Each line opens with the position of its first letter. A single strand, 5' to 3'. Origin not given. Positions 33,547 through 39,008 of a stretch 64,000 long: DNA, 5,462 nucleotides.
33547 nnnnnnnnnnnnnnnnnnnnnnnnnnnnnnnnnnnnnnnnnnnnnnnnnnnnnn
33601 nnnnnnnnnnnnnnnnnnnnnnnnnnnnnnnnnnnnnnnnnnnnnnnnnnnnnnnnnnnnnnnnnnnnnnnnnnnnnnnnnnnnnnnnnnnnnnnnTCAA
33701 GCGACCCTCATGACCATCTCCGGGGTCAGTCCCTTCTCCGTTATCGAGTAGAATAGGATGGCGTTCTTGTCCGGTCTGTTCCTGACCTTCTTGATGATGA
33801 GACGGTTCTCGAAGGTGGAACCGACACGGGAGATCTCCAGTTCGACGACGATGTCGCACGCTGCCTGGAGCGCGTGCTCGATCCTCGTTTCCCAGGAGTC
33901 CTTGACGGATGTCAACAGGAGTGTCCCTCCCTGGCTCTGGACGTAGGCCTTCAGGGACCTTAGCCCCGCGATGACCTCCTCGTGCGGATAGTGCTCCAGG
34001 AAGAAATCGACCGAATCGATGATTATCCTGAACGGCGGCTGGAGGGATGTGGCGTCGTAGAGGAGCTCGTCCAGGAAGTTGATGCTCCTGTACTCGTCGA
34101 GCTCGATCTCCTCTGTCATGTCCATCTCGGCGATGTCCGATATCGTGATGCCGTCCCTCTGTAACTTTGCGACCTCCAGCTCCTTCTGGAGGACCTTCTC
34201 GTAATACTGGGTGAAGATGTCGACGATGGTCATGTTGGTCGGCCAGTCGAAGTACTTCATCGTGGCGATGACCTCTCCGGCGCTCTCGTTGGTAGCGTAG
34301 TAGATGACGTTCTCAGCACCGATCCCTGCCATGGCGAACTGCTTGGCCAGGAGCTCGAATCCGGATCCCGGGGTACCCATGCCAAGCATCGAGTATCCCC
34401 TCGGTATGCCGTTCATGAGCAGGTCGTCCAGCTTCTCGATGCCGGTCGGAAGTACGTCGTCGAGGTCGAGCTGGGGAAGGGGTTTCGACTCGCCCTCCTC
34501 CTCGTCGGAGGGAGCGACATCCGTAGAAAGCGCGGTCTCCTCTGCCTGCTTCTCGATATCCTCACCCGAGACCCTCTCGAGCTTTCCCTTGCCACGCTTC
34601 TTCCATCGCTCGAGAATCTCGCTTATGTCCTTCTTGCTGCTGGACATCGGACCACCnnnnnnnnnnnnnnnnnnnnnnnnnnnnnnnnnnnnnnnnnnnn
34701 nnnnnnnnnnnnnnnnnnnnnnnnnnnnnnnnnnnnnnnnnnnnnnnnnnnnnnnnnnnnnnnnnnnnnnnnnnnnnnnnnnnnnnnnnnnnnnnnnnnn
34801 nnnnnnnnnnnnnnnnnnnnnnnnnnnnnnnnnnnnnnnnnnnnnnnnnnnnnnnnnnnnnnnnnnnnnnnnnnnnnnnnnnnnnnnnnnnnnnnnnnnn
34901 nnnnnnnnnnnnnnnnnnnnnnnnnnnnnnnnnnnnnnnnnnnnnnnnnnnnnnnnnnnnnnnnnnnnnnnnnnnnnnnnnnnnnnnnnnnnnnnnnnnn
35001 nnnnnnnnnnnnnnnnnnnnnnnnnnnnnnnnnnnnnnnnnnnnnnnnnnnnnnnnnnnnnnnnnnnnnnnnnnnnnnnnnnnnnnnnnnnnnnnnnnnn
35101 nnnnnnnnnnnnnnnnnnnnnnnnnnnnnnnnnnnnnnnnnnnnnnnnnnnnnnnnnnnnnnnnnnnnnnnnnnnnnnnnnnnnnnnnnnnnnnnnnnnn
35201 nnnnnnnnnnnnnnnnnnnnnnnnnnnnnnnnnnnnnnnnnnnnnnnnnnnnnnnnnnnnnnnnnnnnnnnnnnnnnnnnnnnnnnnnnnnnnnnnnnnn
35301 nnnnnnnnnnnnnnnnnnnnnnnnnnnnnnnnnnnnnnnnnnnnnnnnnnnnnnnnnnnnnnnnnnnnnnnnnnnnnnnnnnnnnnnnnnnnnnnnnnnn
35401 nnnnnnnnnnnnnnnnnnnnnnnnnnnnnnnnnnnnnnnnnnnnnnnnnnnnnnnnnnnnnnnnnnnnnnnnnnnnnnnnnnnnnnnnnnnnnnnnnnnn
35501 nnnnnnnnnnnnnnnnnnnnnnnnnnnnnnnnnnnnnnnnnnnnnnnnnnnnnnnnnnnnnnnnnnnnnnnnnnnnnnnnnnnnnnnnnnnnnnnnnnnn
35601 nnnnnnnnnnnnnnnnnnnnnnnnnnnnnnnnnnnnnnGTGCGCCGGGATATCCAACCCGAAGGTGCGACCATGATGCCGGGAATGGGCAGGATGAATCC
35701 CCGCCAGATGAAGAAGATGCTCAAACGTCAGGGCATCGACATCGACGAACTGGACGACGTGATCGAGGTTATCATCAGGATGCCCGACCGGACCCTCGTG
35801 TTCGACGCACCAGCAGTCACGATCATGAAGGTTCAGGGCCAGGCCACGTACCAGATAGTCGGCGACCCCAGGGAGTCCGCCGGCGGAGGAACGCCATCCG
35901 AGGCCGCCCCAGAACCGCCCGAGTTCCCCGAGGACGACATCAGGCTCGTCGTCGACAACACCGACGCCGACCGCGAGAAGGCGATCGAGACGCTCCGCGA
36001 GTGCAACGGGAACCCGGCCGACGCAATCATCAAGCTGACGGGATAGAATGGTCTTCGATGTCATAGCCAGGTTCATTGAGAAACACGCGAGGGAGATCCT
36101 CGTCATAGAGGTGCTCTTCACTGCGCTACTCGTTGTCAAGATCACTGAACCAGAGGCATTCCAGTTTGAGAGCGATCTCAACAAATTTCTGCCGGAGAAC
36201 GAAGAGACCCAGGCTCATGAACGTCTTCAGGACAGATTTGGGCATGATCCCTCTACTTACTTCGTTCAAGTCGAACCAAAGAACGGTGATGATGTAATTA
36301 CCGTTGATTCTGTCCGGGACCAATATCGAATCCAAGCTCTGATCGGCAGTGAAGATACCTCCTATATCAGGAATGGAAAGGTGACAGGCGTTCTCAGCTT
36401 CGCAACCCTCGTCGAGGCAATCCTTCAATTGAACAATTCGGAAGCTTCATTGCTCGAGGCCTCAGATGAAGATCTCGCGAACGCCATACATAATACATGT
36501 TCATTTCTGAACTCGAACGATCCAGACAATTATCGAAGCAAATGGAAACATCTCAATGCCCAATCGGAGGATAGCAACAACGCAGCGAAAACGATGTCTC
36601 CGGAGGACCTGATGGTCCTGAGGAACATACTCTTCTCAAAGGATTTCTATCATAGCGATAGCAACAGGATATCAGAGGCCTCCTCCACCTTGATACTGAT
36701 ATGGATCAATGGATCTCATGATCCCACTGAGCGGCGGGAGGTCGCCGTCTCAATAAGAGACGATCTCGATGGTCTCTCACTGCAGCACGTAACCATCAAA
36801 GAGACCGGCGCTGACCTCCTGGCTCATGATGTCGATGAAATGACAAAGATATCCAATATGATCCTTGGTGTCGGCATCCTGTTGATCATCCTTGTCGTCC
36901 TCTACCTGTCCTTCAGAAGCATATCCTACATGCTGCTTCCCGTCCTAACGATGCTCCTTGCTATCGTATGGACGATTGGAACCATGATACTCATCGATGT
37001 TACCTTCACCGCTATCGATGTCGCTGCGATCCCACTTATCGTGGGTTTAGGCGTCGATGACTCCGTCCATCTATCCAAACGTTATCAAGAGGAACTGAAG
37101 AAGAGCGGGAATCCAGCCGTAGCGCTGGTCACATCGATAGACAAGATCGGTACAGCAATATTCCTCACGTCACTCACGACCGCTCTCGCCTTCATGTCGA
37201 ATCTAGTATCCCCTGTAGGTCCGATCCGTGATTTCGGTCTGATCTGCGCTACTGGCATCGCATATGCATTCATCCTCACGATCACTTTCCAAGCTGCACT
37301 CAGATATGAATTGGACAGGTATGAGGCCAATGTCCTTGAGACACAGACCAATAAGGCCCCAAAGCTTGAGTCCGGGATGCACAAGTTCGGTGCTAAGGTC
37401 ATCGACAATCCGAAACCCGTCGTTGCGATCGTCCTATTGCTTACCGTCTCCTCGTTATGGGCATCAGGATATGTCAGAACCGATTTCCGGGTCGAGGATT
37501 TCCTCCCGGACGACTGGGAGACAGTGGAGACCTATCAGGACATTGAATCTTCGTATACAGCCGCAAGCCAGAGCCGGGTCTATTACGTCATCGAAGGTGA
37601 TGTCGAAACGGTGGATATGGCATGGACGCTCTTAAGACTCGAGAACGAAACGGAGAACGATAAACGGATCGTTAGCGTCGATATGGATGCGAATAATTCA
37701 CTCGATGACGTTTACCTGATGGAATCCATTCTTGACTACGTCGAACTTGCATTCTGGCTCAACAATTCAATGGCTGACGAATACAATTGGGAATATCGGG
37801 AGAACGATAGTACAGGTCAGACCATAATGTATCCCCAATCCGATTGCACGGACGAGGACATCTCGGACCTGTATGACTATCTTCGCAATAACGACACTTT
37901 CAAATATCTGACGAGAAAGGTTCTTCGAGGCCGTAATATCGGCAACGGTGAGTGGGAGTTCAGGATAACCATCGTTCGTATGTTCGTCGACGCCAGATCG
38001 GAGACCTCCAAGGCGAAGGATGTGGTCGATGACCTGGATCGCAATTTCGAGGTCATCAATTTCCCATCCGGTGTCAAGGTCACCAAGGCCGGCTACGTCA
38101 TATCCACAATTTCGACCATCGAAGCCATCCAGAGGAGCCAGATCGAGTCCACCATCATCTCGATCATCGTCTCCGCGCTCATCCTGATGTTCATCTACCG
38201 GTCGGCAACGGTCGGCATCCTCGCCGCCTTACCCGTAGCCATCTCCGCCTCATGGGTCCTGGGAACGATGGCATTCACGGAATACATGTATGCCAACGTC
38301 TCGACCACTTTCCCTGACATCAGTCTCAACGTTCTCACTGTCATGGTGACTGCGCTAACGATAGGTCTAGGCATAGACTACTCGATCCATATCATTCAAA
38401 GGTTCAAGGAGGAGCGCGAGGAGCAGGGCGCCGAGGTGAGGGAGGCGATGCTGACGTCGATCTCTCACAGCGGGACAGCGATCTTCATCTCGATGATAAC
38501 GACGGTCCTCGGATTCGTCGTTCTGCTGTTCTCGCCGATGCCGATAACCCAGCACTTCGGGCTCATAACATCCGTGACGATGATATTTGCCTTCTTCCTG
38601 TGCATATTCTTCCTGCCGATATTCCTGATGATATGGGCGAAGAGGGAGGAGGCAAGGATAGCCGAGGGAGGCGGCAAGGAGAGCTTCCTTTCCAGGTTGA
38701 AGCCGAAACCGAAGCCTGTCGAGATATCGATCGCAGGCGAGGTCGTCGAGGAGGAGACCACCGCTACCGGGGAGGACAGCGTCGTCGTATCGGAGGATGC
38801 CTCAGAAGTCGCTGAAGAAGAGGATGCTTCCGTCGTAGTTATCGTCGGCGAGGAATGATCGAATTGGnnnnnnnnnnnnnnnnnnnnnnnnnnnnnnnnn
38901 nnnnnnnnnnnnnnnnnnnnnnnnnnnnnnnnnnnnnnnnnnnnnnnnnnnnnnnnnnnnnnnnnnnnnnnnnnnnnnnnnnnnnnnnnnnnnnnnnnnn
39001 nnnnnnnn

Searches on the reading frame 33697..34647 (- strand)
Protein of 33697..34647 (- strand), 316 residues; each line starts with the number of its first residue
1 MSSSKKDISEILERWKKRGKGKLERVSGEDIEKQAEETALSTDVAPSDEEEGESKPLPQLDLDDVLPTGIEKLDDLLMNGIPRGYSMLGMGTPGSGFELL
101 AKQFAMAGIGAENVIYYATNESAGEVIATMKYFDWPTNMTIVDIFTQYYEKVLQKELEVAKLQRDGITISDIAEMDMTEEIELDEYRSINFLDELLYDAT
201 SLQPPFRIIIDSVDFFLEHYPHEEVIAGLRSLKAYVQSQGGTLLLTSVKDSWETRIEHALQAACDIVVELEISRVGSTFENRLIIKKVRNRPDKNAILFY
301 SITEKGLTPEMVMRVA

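Call 18: search_protein_families(library=pfam, proteins=[window:33697-34647:-])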
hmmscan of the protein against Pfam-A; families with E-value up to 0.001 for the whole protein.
window:33697-34647:- (316 aa): 1 family
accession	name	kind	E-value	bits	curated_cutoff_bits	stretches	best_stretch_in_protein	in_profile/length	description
PF06745.19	ATPase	-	2.2e-25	89.9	26.6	1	67-307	2-224/231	KaiC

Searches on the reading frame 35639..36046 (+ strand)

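Call 18: search_protein_families(library=pfam, proteins=[window:35639-36046:+])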
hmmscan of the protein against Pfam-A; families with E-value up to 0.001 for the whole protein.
window:35639-36046:+ (135 aa): 2 families
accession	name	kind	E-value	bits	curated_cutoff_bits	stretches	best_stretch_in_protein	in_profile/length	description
PF01849.23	NAC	-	4.8e-15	55.7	21.3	1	21-79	1-56/57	NAC domain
PF19026.7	UBA_HYPK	-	2.5e-08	33.6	27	1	98-134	5-41/41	HYPK UBA domain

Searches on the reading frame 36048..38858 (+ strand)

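Call 7: search_protein_families(library=pfam, proteins=[window:36048-38858:+])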
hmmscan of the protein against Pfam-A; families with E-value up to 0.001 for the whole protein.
window:36048-38858:+ (936 aa): 5 families
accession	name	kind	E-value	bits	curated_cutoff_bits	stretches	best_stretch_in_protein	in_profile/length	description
PF03176.21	MMPL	-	2.3e-47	162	20.5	2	213-418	87-298/333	MMPL family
PF12349.14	Sterol-sensing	-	7.9e-19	68.5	22.3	2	295-428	9-143/153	Sterol-sensing domain of SREBP cleavage-activation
PF02460.24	Patched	-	7e-18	65.3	23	2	293-418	29-153/156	Patched SSD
PF00873.25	ACR_tran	-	9.9e-11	40.5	28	2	273-480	337-552/1021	AcrB/AcrD/AcrF family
PF02355.23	SecD_SecF_C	-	5.1e-08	33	20.5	1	272-417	35-181/189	Protein export membrane protein SecD/SecF, C-terminal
